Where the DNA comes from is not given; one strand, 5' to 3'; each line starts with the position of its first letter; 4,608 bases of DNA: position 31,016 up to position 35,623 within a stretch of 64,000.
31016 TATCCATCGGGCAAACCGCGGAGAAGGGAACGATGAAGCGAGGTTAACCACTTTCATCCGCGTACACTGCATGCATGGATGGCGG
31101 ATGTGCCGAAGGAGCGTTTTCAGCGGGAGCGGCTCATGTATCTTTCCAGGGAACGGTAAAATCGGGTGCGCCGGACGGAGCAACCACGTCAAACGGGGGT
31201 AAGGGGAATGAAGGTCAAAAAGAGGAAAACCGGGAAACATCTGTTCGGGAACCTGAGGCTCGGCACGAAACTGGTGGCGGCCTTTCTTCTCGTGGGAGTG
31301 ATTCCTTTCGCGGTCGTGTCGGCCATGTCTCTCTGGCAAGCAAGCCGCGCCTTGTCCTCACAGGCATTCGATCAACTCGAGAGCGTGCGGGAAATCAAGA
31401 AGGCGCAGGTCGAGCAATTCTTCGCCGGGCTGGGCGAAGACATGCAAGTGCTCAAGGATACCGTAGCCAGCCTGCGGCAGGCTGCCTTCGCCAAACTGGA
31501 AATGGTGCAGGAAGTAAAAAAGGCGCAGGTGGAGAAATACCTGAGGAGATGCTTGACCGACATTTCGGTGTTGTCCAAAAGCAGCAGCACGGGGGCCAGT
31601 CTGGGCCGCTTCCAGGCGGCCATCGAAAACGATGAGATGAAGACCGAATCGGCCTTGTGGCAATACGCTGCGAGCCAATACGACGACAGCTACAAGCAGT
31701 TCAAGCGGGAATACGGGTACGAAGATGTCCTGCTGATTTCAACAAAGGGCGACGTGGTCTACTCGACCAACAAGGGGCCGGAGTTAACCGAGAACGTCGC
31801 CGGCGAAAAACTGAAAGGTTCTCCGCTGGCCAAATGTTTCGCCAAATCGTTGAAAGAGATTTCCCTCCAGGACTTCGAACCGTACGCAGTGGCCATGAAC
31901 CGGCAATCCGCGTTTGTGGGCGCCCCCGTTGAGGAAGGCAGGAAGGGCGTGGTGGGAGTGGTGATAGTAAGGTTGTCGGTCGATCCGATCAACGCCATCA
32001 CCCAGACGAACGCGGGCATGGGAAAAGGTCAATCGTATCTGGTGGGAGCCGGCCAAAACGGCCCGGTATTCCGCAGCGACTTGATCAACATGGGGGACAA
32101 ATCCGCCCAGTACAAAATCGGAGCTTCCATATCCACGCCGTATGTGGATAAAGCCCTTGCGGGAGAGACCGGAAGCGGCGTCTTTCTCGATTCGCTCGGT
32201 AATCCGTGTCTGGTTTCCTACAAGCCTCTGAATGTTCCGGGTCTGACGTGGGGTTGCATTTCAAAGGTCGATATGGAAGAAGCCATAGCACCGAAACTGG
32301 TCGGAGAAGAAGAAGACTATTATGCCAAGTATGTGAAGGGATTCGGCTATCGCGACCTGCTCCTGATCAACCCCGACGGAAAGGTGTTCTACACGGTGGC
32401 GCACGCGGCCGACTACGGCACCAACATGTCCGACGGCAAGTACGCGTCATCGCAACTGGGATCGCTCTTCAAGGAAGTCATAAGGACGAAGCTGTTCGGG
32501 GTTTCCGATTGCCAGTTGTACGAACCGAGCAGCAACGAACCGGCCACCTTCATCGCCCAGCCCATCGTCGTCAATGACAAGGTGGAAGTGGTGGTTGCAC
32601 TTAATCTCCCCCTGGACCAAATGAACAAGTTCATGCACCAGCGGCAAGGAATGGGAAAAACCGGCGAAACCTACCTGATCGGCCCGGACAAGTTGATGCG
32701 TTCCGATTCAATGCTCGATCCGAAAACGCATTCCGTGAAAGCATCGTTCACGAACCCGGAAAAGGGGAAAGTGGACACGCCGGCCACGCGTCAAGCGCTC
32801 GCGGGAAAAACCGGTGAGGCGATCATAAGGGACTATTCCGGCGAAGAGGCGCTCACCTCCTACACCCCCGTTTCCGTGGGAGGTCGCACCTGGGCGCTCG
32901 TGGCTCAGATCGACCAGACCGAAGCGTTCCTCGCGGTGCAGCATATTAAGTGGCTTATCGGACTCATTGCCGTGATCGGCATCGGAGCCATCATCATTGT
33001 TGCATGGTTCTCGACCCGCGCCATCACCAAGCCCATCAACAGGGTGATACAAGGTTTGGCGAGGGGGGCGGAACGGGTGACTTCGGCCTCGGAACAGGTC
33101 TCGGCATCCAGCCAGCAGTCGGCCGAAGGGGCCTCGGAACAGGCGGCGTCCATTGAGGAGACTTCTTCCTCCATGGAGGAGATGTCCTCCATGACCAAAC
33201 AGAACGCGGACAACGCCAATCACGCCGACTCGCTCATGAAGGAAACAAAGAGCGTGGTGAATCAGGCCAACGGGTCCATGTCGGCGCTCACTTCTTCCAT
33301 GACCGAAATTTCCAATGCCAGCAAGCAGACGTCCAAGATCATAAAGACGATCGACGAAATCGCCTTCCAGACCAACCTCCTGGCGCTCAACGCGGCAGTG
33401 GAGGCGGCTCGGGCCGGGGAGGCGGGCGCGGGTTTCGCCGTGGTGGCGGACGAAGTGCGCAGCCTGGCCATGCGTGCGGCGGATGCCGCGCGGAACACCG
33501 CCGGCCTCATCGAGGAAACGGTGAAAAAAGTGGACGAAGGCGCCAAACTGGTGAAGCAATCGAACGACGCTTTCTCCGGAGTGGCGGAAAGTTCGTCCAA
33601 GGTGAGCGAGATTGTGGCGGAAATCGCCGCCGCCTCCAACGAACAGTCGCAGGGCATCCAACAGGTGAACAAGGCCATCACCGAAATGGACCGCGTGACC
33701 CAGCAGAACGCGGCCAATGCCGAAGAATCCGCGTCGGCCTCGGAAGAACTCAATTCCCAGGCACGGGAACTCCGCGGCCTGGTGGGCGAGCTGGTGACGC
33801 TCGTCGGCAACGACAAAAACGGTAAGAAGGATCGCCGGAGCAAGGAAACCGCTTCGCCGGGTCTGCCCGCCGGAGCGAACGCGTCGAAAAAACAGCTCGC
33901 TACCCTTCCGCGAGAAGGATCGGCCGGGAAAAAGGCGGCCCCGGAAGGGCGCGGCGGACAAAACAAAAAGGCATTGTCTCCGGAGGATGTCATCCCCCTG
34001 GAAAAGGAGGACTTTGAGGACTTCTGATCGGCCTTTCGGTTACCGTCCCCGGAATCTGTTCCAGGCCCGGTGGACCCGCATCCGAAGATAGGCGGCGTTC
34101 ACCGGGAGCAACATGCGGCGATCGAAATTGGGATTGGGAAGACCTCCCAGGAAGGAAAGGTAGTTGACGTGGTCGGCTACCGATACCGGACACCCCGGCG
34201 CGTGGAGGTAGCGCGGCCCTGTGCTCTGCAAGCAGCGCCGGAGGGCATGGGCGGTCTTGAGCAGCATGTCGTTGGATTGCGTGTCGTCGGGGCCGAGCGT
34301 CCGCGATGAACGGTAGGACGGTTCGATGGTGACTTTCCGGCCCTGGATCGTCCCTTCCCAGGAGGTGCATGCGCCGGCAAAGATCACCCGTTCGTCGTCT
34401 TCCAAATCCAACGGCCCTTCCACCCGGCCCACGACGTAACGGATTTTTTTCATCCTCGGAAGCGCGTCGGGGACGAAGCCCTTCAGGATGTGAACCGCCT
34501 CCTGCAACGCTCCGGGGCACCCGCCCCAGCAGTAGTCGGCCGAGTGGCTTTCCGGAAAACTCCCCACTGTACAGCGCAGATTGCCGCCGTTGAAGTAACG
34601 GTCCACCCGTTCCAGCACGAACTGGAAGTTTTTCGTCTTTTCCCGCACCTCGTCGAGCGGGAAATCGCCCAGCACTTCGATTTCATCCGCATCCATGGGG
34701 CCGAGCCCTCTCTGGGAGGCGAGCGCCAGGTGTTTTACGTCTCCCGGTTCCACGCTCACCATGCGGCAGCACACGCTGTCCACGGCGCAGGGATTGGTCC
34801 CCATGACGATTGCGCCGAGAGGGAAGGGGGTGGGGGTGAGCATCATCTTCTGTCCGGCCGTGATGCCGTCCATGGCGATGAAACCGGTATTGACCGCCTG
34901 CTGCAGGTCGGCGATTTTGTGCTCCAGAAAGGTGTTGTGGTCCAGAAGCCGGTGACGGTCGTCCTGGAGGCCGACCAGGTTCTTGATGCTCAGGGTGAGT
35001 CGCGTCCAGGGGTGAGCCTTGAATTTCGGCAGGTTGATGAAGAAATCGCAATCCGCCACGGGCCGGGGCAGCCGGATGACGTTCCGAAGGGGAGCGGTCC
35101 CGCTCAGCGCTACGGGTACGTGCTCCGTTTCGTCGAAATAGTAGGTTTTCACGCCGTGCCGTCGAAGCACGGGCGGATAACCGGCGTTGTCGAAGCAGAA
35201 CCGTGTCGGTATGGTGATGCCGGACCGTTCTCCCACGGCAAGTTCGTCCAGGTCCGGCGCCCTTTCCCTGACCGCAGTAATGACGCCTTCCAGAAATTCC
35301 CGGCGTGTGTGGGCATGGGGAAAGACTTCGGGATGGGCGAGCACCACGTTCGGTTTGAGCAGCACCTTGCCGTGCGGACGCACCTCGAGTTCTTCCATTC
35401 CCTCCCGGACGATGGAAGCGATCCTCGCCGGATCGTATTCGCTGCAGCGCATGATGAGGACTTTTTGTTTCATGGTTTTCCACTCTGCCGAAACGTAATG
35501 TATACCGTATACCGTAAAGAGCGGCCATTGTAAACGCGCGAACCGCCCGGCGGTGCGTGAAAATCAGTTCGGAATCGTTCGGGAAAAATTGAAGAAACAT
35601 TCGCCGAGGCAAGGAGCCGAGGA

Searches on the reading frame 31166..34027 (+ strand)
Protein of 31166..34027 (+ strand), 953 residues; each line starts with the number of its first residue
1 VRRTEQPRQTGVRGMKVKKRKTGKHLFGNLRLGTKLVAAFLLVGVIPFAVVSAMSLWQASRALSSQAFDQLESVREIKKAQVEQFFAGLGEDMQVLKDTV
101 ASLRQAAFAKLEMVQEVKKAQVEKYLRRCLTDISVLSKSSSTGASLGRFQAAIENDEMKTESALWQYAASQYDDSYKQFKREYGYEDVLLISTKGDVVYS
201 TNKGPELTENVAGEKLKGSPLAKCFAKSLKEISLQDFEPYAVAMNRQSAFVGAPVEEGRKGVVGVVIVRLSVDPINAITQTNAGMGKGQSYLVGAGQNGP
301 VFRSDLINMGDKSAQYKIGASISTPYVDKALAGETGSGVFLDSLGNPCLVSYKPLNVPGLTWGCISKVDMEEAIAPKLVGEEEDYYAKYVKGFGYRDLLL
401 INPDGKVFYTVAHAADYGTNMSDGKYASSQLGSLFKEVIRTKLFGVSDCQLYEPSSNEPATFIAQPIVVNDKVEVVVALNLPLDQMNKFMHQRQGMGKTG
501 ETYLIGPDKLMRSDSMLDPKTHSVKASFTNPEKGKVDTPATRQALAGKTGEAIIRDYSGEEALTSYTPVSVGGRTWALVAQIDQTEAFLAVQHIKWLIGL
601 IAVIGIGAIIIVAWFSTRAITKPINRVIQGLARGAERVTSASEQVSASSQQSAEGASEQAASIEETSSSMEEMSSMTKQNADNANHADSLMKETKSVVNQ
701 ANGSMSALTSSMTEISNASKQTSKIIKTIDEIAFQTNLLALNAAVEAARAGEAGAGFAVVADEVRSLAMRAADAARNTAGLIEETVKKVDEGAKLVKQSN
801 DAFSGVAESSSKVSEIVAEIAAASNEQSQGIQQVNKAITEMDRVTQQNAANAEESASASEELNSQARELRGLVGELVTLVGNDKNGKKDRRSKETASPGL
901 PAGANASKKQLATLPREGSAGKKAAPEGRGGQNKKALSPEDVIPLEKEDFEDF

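Call 26: search_protein_families(library=pfam, proteins=[window:31166-34027:+], max_evalue=0.00001)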
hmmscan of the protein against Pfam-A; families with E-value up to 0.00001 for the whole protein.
window:31166-34027:+ (953 aa): 2 families
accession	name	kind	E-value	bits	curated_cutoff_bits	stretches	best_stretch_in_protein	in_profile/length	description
PF00015.26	MCPsignal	-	3.3e-45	154.4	34.6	1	692-845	5-172/172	Methyl-accepting chemotaxis protein (MCP) signalling domain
PF02743.24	dCache_1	-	9.3e-20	71.6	45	1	394-580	67-239/240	Cache domain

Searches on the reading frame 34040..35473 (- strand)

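Call 26: search_protein_families(library=pfam, proteins=[window:34040-35473:-], max_evalue=0.00001)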
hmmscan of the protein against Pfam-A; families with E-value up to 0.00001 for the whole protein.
window:34040-35473:- (477 aa): 1 family
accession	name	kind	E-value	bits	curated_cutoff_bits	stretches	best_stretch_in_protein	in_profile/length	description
PF04015.17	DUF362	-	2.4e-40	139.1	24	1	37-237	1-200/200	Domain of unknown function (DUF362)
